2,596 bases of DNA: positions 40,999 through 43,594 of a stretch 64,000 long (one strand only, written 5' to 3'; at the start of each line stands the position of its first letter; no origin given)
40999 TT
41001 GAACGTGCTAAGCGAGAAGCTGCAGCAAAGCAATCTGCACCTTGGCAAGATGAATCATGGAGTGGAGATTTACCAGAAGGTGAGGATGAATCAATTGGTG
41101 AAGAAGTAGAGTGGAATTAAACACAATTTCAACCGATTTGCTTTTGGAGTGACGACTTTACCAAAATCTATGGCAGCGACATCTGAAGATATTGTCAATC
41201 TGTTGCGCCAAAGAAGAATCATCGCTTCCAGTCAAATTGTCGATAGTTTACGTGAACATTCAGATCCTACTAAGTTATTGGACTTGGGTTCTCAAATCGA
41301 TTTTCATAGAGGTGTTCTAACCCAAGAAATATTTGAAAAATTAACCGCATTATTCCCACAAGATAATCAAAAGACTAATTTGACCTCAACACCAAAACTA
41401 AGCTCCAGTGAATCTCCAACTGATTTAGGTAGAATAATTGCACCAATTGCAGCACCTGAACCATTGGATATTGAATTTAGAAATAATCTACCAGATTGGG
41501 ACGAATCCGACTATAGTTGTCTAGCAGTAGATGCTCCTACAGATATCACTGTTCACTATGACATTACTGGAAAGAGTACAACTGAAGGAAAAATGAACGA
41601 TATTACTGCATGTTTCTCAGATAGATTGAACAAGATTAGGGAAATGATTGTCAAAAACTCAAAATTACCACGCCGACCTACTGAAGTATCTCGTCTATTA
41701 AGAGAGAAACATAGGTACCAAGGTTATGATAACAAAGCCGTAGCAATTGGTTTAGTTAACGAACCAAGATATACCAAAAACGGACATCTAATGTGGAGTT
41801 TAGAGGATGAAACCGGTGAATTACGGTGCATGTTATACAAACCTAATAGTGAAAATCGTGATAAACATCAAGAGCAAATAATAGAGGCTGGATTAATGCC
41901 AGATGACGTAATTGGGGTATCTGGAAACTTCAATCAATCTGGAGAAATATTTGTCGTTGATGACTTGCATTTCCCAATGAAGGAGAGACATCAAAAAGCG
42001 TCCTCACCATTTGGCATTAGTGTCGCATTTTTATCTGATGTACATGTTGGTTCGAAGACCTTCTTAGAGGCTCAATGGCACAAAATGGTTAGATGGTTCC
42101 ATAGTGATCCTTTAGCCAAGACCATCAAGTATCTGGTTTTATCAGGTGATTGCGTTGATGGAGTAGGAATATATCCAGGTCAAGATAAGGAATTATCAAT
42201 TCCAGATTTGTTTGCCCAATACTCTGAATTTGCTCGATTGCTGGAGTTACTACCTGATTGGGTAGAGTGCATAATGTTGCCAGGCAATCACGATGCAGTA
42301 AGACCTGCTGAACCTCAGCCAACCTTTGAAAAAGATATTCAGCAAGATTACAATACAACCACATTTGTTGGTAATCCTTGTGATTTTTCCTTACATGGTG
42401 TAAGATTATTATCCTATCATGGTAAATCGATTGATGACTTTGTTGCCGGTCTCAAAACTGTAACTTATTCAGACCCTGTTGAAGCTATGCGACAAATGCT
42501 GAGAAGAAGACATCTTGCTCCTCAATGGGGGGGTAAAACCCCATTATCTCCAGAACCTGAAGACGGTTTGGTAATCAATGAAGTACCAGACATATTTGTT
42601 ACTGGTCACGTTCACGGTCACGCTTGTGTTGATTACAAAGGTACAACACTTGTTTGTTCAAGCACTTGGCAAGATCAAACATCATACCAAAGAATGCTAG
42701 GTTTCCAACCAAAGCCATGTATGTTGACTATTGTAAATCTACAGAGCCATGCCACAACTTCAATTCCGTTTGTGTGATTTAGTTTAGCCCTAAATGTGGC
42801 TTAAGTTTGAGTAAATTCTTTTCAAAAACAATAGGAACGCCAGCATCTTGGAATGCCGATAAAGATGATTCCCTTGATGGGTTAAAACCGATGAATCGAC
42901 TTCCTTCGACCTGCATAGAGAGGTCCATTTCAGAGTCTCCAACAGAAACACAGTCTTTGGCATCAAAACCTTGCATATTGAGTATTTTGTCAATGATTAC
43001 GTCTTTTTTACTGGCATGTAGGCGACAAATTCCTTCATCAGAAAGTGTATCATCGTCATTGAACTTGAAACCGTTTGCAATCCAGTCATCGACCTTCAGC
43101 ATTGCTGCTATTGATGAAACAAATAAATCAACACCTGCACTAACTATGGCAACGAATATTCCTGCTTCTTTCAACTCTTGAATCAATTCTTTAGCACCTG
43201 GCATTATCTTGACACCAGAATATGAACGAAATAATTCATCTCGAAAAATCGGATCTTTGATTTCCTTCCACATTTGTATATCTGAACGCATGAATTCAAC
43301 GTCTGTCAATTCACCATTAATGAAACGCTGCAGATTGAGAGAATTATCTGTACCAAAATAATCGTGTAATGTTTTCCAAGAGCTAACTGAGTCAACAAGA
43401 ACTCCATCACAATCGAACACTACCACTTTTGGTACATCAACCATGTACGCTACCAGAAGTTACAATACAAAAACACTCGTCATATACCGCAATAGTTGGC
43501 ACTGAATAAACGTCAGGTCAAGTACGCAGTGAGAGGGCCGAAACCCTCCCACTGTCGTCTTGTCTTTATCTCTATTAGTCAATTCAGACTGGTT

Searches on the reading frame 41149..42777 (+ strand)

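Call 42: search_protein_families(library=pfam, proteins=[window:41149-42777:+], max_evalue=0.0001)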
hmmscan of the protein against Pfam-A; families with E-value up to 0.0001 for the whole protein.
window:41149-42777:+ (542 aa): 2 families
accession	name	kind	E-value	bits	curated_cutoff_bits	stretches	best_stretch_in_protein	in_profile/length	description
PF04042.21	DNA_pol_E_B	-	2e-15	57.2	29.1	1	292-487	1-203/210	DNA polymerase alpha/epsilon subunit B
PF00149.33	Metallophos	-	2.5e-11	44.8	21.5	1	291-490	2-190/191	Calcineurin-like phosphoesterase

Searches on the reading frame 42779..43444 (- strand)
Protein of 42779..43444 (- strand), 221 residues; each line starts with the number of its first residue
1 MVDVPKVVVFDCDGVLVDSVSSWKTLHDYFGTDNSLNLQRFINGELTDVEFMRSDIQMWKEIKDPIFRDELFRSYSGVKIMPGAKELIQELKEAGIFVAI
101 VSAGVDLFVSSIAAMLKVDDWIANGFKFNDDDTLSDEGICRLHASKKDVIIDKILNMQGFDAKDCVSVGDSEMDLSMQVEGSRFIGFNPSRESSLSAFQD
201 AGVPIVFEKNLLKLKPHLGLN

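Call 42: search_protein_families(library=pfam, proteins=[window:42779-43444:-], max_evalue=0.0001)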
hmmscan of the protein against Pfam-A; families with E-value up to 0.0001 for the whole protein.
window:42779-43444:- (221 aa): 3 families
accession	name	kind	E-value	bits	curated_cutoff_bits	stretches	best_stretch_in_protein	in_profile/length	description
PF00702.32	Hydrolase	-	1.5e-14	55.2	26.4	1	6-177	2-186/191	haloacid dehalogenase-like hydrolase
PF12710.13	HAD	-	2.4e-14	54.6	27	1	8-177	1-187/189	haloacid dehalogenase-like hydrolase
PF13419.12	HAD_2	-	8e-10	39.5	23.8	1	8-175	1-165/178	Haloacid dehalogenase-like hydrolase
